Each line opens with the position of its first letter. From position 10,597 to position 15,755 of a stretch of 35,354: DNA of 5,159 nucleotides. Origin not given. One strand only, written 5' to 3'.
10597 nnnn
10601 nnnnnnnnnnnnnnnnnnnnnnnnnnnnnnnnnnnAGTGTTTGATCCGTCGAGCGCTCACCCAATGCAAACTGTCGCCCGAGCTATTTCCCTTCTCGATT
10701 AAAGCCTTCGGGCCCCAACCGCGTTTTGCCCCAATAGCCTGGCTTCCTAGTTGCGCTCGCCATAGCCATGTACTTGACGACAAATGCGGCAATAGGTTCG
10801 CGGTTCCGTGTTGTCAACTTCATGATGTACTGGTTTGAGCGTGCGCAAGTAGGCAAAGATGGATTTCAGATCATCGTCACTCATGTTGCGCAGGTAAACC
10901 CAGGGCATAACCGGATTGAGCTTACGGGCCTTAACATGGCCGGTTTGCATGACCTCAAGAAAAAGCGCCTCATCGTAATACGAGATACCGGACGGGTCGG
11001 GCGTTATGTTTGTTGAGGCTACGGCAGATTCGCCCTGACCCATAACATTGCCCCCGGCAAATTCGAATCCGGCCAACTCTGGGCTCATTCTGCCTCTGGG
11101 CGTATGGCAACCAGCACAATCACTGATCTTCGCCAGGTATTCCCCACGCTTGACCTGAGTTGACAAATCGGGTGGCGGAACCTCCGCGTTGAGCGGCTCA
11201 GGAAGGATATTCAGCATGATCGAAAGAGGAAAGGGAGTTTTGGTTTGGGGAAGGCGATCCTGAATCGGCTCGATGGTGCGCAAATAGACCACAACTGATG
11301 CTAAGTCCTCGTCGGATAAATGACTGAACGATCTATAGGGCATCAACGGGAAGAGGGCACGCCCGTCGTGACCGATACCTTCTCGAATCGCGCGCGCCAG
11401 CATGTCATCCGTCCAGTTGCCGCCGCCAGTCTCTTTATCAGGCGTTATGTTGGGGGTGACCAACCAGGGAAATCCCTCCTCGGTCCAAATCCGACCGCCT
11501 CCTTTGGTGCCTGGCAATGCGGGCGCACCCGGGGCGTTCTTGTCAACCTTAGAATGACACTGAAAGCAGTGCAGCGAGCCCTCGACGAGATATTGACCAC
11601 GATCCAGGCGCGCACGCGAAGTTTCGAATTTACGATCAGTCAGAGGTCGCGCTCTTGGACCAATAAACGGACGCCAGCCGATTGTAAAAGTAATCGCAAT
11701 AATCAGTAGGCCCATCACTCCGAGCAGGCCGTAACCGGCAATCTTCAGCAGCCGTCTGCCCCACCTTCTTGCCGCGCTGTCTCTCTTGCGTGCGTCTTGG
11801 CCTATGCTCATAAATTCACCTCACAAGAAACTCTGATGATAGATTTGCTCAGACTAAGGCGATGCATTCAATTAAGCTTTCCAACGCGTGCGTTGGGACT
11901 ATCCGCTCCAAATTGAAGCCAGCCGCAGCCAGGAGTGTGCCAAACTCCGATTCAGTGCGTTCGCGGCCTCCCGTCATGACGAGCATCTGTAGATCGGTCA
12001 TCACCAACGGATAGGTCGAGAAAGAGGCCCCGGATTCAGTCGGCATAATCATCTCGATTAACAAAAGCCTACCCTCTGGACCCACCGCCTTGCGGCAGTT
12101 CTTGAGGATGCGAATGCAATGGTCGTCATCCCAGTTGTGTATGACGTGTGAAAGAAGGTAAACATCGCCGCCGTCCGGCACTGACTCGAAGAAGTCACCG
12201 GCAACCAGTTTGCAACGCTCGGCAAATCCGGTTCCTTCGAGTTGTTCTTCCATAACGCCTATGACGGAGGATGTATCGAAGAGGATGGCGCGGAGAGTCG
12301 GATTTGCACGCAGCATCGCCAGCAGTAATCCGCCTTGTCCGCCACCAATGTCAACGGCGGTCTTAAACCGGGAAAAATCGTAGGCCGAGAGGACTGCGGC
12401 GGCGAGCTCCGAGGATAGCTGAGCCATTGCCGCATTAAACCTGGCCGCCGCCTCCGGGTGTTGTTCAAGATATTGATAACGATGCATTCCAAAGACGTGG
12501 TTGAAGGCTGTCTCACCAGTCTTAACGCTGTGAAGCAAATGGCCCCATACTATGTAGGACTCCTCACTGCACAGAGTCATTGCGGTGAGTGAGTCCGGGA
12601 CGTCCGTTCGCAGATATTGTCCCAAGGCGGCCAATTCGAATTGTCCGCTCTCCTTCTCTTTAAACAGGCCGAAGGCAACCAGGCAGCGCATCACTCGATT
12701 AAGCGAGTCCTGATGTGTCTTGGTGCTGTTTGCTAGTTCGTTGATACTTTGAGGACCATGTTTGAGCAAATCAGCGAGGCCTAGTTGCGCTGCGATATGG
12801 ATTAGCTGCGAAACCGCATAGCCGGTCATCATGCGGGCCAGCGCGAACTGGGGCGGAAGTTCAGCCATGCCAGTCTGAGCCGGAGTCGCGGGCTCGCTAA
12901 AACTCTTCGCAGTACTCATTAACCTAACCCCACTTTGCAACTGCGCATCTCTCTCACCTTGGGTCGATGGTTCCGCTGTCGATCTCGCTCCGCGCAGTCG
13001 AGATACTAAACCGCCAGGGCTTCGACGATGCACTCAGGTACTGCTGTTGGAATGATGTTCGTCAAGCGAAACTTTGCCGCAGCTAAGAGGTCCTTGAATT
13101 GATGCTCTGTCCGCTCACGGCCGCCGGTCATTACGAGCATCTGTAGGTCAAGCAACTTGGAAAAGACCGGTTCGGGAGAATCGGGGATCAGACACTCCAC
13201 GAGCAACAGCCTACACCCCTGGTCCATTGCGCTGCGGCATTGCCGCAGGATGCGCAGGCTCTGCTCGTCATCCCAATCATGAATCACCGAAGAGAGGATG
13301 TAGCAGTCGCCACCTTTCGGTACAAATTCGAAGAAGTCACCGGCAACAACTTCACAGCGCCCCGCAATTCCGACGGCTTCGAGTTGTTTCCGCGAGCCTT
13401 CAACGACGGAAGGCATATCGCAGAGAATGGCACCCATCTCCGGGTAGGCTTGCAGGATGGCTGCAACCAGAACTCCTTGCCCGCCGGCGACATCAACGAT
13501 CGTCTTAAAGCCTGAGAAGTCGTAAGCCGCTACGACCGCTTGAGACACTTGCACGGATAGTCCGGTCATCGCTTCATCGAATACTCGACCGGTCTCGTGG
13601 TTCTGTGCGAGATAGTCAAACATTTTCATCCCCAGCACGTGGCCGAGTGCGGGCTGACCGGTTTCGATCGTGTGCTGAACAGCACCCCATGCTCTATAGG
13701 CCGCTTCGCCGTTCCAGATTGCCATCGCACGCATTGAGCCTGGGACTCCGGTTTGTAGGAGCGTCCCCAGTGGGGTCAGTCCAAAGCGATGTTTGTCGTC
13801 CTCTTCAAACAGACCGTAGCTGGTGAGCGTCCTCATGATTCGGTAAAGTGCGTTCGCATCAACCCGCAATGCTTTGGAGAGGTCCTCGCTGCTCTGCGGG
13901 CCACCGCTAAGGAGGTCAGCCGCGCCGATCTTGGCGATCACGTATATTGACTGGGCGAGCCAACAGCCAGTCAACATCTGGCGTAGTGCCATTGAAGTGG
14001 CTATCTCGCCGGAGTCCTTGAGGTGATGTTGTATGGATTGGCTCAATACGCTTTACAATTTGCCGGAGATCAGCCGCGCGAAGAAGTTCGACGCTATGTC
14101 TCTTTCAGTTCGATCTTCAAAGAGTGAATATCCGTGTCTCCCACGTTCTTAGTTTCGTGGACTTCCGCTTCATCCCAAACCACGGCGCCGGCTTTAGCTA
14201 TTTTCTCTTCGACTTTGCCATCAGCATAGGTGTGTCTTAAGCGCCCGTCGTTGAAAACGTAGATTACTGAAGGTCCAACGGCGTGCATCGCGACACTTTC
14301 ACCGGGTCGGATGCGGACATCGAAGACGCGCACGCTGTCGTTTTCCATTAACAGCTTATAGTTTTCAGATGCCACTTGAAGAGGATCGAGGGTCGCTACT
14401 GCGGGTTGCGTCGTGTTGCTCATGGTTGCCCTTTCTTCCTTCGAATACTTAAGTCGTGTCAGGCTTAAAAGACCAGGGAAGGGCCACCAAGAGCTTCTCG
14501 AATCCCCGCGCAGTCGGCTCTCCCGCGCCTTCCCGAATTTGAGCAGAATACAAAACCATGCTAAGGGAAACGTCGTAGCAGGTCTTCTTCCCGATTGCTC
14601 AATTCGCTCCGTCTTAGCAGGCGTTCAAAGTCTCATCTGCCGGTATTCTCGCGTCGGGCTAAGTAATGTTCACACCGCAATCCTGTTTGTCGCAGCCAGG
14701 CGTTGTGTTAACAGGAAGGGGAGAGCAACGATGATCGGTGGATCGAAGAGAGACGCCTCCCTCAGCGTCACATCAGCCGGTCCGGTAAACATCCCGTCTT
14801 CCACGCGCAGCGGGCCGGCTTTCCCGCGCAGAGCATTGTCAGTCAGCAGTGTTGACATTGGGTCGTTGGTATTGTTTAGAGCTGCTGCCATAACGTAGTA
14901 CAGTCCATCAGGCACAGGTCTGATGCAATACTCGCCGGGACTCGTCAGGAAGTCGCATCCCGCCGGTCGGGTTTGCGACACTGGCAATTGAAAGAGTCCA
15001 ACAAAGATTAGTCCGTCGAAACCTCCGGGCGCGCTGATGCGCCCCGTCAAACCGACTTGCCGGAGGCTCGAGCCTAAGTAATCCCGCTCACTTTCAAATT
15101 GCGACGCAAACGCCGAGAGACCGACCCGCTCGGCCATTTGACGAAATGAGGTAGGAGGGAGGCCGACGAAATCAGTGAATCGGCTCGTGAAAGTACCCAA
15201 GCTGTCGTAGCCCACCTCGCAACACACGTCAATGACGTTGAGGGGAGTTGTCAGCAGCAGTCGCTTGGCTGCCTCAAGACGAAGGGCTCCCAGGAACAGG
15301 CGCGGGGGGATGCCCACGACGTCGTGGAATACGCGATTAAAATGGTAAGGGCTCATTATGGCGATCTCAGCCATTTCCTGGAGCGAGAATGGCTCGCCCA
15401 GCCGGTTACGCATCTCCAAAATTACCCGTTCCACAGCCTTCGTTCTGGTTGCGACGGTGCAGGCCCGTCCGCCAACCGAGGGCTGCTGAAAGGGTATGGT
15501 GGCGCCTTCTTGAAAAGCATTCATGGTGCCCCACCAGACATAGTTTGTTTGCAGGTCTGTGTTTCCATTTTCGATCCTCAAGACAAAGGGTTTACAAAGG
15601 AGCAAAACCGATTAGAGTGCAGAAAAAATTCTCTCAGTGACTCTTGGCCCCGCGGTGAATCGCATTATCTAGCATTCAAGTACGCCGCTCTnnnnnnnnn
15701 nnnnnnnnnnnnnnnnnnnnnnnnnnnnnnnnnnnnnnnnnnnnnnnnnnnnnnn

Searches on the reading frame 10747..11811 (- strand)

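Call 51: search_protein_families(library=pfam, proteins=[window:10747-11811:-], max_evalue=0.001)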
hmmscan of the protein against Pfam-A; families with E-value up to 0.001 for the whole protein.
window:10747-11811:- (354 aa): 2 families
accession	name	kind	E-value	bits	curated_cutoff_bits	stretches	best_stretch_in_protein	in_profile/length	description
PF00034.26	Cytochrom_C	-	1.8e-12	48.9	21.3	2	221-326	2-90/90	Cytochrome c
PF13442.11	Cytochrome_CBB3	-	5.9e-12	46.2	27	1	68-177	2-68/68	Cytochrome C oxidase, cbb3-type, subunit III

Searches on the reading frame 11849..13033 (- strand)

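Call 51: search_protein_families(library=pfam, proteins=[window:11849-13033:-], max_evalue=0.001)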
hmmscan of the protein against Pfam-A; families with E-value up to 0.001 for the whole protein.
window:11849-13033:- (394 aa): 6 families
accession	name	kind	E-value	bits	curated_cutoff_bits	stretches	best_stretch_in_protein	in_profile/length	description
PF00891.24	Methyltransf_2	-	3.8e-52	177.1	22.3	1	163-374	1-210/210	O-methyltransferase domain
PF08100.18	Dimerisation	-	3e-13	49.8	25.6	1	62-141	6-90/93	O-methyltransferase dimerisation domain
PF08242.18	Methyltransf_12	-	4.5e-08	34.1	30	1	227-323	1-98/98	Methyltransferase domain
PF13489.12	Methyltransf_23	-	3.2e-05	24.1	27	1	212-376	11-162/164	Methyltransferase domain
PF13649.12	Methyltransf_25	-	0.00012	23.2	27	1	227-321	2-97/97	Methyltransferase domain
PF25213.1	HVO_A0261_N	-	0.00056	20.2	35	0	74-147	4-76/86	HVO_A0261 N-terminal domain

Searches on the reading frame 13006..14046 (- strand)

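Call 51: search_protein_families(library=pfam, proteins=[window:13006-14046:-], max_evalue=0.001)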
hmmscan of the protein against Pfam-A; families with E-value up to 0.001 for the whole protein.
window:13006-14046:- (346 aa): 4 families
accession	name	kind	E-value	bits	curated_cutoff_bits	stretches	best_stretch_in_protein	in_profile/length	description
PF00891.24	Methyltransf_2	-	8e-49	166.3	22.3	1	123-327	4-210/210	O-methyltransferase domain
PF08100.18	Dimerisation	-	5e-11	42.7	25.6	1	18-97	6-90/93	O-methyltransferase dimerisation domain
PF25213.1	HVO_A0261_N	-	0.00034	20.9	35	1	45-97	19-70/86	HVO_A0261 N-terminal domain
PF05175.20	MTS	-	0.00038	20.6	23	1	180-283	32-139/170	Methyltransferase small domain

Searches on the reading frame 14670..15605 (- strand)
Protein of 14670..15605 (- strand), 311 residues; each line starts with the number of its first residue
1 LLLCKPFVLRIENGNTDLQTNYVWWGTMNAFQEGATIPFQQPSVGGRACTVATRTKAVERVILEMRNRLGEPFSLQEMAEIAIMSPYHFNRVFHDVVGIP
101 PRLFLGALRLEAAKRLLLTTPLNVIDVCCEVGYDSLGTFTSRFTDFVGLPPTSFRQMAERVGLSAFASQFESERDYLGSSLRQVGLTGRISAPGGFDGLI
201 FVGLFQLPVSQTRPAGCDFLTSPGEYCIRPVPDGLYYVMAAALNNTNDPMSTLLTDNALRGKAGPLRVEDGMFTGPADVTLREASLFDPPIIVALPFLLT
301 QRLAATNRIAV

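Call 51: search_protein_families(library=pfam, proteins=[window:14670-15605:-], max_evalue=0.001)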
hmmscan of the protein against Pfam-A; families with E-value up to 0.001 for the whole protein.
window:14670-15605:- (311 aa): 2 families
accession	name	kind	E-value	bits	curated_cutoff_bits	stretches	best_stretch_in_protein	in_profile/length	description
PF12833.13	HTH_18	-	1.3e-19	70.7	33.6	1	78-156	1-79/80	Helix-turn-helix domain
PF00165.29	HTH_AraC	-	4.8e-08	33.4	26.6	0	118-156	2-42/42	Bacterial regulatory helix-turn-helix proteins, AraC family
